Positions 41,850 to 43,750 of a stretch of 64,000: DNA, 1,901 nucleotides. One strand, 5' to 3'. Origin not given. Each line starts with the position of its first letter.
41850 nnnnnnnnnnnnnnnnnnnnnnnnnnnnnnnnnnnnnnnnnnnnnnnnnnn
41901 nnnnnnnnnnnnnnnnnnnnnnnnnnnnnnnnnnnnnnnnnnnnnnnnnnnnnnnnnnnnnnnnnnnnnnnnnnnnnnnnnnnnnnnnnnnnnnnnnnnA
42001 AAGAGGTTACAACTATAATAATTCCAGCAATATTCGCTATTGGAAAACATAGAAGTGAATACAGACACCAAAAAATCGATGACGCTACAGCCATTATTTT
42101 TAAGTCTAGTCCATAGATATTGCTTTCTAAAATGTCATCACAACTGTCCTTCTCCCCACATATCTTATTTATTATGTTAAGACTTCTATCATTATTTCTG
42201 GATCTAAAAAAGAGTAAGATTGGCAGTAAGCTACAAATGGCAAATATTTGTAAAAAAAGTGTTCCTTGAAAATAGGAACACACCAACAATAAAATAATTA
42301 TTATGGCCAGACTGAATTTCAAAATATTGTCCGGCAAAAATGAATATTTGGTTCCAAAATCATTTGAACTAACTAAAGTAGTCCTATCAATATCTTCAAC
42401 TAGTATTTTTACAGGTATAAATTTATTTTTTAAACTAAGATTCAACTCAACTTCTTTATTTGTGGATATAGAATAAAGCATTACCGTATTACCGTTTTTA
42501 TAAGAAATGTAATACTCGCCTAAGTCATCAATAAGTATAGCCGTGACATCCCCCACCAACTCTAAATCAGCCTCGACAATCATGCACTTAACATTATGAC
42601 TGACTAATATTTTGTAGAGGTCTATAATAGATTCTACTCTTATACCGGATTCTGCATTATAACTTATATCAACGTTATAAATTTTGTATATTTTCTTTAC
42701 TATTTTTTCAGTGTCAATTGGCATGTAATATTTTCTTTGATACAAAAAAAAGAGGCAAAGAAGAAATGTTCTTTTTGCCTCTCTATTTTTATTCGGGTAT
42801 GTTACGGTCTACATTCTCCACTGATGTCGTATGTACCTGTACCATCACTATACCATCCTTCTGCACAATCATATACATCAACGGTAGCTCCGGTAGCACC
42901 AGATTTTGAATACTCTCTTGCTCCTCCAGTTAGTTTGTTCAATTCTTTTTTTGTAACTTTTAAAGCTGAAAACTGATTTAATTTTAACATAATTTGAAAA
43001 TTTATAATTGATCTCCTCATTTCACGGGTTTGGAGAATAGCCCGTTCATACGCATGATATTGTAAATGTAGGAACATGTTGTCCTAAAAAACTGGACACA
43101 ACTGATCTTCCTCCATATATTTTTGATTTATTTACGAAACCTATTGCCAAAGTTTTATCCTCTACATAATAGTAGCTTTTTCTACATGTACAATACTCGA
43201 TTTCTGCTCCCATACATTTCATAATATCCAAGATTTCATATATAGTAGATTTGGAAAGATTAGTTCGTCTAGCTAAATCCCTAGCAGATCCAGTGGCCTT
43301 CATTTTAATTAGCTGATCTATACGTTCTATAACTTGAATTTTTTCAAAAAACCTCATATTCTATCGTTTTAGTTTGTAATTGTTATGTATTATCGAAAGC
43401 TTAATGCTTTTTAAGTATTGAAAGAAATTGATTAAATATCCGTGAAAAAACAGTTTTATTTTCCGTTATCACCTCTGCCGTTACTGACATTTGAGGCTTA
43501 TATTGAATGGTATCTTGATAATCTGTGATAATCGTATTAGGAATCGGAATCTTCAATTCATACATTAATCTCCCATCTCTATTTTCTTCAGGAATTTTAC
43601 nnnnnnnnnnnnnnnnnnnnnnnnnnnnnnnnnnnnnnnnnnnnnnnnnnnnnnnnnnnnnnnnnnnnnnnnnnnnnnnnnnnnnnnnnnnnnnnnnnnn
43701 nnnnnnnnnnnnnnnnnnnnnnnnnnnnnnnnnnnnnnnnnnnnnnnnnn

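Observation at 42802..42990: Hidden GG-leader precursor whose core pairs many ester donors and acceptors with two Cys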

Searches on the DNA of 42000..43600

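Call 65: search_rna_families(source=window, start=42000, end=43600, threshold=evalue, max_evalue=1)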
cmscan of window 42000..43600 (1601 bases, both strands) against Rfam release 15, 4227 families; matches with E-value up to 1: 0.
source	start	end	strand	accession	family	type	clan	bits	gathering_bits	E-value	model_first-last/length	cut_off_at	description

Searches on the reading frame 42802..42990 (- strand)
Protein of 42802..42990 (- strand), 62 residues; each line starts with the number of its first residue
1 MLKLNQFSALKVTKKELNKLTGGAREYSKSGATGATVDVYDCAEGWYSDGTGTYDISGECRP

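Call 5: search_protein_families(library=ncbifam, proteins=[window:42802-42990:-], max_evalue=0.01)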
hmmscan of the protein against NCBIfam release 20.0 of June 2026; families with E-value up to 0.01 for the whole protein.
window:42802-42990:- (62 aa): 1 family
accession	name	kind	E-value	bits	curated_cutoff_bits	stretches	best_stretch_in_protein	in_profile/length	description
TIGR04149.1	GG_sam_targ_CFB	domain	0.0065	16.3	25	1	2-30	7-31/43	TIGR04149 family rSAM-modified RiPP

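Call 6: search_protein_families(library=pfam, proteins=[window:42802-42990:-], max_evalue=0.01)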
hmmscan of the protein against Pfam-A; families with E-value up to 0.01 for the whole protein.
window:42802-42990:- (62 aa): 1 family
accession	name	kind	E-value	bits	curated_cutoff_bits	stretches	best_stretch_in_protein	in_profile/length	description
PF03047.20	ComC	-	0.0058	16.8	20.4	1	3-24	6-25/31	COMC family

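Call 10: find_homologous_proteins(query=window:42805-42990:-, max_evalue=10)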
Query seq(62 aa) (62 aa): 1 proteins with E <= 10 among 1 candidates.
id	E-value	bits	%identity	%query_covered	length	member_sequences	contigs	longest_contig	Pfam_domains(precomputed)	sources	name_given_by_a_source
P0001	1.4e-30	121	92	100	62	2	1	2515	-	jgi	-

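Call 12: find_encoding_contigs(protein=P0001, flank=10000)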
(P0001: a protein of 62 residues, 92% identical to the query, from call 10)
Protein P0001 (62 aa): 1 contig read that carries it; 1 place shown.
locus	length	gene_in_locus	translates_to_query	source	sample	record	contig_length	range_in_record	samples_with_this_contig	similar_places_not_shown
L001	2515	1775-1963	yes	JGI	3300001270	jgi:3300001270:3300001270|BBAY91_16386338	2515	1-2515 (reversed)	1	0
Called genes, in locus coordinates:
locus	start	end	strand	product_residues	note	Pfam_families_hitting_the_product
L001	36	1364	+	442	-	PF25917:BSH_RND (faint), PF25935:BSH_LcnD (faint), PF25990:Beta-barrel_YknX (weak), PF26002:Beta-barrel_AprE (weak)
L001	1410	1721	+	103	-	-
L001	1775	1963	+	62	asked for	-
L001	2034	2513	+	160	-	?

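Call 56: find_related_loci(query=window:42805-42990:-, collection=metagenome_contigs, flank=8000)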
Query seq(62 aa) (62 aa) in metagenome_contigs; peptide patterns used: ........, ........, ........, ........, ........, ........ (x = any residue, [..] = any of these).
301 stretches matched a pattern, but none encodes a relative of the query by tblastn (E <= 1e-3).

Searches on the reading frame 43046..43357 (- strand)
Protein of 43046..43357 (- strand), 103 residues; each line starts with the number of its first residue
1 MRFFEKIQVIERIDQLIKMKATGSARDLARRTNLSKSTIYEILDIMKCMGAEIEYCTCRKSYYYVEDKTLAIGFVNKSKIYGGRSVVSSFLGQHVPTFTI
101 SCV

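Call 5: search_protein_families(library=ncbifam, proteins=[window:43046-43357:-], max_evalue=0.01)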
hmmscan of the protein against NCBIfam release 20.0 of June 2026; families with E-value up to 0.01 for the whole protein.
window:43046-43357:- (103 aa): 0 families

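Call 6: search_protein_families(library=pfam, proteins=[window:43046-43357:-], max_evalue=0.01)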
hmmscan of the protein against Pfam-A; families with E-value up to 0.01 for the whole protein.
window:43046-43357:- (103 aa): 5 families
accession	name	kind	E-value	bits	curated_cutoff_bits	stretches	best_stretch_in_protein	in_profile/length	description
PF02796.21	HTH_7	-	0.00019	21.9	23.8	1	11-43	9-42/45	Helix-turn-helix domain of resolvase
PF08279.18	HTH_11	-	0.0011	19.3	25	1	16-54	9-47/55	HTH domain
PF04218.19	CENP-B_N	-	0.0011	19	21.2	1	4-44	10-44/53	CENP-B N-terminal DNA-binding domain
PF09339.16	HTH_IclR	-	0.0035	17.5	22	1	22-43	18-39/52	IclR helix-turn-helix domain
PF01978.25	TrmB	-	0.0086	16.3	25.6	0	23-50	23-50/68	Sugar-specific transcriptional regulator TrmB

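Call 54: list_cluster_members(proteins=[window:42805-42990:-, window:42805-43077:-, window:42805-43020:-, window:38581-38757:-, window:43046-43357:-, window:38761-39630:-])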
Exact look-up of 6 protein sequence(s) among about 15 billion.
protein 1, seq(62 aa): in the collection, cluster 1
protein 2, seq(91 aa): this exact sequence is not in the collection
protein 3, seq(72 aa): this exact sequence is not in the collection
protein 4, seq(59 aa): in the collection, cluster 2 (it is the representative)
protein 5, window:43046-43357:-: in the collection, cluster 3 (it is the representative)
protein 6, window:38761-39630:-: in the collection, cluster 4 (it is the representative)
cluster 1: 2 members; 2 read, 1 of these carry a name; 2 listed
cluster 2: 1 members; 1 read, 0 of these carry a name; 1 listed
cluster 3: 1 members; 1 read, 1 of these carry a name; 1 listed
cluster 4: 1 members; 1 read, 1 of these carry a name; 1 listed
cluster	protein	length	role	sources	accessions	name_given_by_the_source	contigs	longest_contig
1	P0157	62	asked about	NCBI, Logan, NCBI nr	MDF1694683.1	MAG: hypothetical protein P1U56_02575 [Saprospiraceae bacterium] | hypothetical protein [Saprospiraceae bacterium]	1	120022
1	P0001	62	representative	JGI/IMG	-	-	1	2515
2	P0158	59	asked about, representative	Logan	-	-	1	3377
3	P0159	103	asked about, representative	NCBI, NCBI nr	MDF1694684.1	MAG: hypothetical protein P1U56_02580 [Saprospiraceae bacterium] | hypothetical protein [Saprospiraceae bacterium]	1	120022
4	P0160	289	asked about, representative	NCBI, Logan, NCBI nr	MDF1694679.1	MAG: hypothetical protein P1U56_02555 [Saprospiraceae bacterium] | hypothetical protein [Saprospiraceae bacterium]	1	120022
